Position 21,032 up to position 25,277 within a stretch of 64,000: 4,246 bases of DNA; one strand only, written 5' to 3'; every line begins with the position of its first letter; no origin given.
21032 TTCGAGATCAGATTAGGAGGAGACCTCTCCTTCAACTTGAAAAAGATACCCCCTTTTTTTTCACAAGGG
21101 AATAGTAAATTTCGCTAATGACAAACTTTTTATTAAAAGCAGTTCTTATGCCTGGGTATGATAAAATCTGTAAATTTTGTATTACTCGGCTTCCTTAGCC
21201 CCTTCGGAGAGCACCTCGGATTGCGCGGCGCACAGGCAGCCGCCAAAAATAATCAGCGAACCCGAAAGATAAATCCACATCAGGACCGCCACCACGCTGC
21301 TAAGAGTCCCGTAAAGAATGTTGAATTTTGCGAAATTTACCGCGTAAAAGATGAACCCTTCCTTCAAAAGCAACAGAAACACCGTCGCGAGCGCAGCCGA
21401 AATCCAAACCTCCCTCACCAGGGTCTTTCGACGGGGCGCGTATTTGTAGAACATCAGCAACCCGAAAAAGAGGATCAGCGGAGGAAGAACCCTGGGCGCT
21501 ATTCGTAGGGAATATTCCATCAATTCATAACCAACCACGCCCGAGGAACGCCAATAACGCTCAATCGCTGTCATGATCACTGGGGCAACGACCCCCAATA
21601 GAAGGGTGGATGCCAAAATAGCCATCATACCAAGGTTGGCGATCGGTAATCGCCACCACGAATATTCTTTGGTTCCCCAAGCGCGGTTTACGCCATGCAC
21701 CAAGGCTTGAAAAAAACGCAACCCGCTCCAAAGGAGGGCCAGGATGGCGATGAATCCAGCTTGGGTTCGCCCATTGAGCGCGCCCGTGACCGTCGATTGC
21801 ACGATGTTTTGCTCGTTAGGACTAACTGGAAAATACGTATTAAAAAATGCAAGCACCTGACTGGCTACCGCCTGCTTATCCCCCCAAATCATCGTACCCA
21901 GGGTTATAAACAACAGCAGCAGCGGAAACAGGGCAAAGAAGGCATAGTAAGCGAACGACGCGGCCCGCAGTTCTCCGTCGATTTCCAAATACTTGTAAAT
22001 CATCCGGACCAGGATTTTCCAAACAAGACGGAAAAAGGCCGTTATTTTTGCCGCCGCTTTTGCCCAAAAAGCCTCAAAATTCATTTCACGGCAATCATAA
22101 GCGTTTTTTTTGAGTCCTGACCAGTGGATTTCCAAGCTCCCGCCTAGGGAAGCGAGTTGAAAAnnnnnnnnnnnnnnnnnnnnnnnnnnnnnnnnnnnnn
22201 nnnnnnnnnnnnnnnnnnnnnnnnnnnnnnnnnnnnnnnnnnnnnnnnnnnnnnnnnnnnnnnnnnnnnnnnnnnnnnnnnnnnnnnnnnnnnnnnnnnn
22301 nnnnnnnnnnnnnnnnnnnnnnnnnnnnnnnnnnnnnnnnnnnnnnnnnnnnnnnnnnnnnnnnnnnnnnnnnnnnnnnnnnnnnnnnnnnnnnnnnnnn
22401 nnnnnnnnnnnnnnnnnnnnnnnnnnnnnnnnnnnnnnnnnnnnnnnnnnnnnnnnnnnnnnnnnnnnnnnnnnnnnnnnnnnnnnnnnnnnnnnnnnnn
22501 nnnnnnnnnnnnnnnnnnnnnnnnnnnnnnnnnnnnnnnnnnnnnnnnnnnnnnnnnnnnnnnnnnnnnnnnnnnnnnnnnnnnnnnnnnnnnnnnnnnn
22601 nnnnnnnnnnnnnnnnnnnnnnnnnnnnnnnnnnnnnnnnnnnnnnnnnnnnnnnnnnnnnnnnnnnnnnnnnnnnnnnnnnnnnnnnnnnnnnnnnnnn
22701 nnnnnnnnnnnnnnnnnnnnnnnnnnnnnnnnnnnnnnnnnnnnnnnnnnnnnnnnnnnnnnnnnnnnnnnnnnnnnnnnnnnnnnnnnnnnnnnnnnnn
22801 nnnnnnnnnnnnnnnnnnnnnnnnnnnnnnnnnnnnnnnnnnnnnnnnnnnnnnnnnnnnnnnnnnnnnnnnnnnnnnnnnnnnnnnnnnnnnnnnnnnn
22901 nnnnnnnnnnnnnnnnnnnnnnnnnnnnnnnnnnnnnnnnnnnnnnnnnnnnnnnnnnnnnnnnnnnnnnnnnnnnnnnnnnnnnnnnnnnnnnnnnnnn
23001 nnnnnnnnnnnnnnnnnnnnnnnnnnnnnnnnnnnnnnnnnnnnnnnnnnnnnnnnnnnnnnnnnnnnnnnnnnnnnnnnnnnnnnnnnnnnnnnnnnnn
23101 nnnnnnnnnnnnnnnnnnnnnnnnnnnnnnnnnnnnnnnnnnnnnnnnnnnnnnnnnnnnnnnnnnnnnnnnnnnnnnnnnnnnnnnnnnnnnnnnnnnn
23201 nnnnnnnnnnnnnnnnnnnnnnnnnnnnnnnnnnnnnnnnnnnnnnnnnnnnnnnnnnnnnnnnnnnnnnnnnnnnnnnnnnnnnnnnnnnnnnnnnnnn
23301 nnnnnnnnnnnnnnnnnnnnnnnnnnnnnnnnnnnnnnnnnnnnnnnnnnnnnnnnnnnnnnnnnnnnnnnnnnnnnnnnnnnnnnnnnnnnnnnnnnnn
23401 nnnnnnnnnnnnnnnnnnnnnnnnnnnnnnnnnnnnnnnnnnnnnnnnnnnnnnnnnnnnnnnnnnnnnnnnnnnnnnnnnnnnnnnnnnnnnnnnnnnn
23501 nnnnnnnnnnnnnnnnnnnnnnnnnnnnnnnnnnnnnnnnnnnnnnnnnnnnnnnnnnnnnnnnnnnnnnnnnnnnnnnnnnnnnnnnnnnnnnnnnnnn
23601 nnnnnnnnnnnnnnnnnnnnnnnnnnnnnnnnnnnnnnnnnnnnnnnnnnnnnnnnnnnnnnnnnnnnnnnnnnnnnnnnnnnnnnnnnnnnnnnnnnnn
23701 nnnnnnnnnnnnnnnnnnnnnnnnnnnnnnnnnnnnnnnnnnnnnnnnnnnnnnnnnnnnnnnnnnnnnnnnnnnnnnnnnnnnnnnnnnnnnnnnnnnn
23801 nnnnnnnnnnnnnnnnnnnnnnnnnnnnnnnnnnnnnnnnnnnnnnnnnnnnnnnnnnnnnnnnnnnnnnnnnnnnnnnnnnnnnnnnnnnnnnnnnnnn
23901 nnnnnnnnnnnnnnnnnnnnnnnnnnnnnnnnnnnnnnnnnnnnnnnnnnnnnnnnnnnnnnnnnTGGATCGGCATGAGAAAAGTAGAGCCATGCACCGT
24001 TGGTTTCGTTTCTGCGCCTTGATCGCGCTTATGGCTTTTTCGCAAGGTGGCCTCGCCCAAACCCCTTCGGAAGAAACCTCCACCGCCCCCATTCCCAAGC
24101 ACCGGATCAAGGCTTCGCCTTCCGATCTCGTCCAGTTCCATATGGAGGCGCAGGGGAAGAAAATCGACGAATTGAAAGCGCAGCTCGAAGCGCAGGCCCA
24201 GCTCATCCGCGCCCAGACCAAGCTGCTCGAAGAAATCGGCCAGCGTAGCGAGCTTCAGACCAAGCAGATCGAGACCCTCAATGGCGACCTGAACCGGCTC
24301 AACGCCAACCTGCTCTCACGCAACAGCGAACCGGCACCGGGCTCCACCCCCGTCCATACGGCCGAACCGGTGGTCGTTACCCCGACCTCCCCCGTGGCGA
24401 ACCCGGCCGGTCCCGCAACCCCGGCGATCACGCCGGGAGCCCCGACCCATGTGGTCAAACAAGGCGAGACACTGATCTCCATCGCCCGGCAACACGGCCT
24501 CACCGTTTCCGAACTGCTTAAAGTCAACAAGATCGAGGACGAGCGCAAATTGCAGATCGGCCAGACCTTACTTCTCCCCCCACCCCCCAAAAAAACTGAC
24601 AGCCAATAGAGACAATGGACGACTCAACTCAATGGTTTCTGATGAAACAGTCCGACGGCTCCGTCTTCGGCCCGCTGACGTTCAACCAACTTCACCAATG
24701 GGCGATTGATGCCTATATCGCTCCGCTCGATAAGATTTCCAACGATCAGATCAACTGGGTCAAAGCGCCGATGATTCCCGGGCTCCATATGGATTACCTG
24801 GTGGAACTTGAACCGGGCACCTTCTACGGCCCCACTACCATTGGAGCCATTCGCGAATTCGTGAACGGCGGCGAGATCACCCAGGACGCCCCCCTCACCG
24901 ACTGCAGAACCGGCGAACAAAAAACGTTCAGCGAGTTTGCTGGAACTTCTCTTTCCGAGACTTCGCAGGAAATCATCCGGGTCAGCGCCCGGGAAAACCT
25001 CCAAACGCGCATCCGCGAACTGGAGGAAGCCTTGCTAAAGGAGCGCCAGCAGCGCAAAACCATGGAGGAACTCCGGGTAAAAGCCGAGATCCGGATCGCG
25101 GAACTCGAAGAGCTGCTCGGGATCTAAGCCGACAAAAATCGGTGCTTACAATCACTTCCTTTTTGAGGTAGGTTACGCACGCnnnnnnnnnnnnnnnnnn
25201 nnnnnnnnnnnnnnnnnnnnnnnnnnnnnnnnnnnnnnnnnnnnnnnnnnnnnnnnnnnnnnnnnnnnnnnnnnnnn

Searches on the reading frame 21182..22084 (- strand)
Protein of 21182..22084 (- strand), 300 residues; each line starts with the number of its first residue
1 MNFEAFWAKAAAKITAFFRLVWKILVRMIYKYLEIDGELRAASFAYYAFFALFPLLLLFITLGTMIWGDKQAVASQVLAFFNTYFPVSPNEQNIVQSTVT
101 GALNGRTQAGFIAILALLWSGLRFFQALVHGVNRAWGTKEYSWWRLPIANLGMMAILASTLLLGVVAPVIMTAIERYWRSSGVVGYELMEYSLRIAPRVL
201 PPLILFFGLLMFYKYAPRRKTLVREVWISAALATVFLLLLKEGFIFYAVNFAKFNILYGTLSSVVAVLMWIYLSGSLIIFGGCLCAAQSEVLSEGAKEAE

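Call 40: search_protein_families(library=pfam, proteins=[window:21182-22084:-], max_evalue=0.0001)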
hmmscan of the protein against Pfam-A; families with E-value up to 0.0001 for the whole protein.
window:21182-22084:- (300 aa): 1 family
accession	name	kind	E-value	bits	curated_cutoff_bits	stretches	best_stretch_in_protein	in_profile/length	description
PF03631.20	Virul_fac_BrkB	-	1.5e-45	156.3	33.7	1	36-289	4-256/259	Virulence factor BrkB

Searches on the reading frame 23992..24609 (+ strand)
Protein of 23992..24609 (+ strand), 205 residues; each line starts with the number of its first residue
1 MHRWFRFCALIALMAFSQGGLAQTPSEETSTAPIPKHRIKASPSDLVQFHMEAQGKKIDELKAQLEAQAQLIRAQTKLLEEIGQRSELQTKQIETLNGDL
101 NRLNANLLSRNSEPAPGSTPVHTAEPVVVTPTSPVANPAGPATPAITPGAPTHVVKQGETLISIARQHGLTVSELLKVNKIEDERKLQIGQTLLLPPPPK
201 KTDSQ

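Call 40: search_protein_families(library=pfam, proteins=[window:23992-24609:+], max_evalue=0.0001)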
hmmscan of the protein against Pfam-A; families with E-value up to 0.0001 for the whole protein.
window:23992-24609:+ (205 aa): 1 family
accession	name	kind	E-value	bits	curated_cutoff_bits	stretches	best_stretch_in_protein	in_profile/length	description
PF01476.26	LysM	-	5.4e-14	52.3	20.9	1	153-196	1-43/43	LysM domain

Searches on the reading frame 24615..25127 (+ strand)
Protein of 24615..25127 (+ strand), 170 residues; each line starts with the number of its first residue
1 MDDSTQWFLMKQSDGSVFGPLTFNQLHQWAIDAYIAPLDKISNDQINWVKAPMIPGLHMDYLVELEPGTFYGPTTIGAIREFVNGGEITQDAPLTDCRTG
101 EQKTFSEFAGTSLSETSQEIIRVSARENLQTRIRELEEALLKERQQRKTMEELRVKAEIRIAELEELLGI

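Call 40: search_protein_families(library=pfam, proteins=[window:24615-25127:+], max_evalue=0.0001)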
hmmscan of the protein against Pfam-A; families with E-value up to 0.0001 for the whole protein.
window:24615-25127:+ (170 aa): 1 family
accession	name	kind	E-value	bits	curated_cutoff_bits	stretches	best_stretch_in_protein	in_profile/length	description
PF14237.11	GYF_2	-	2.5e-06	27.6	25.8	0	7-57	1-50/50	GYF domain 2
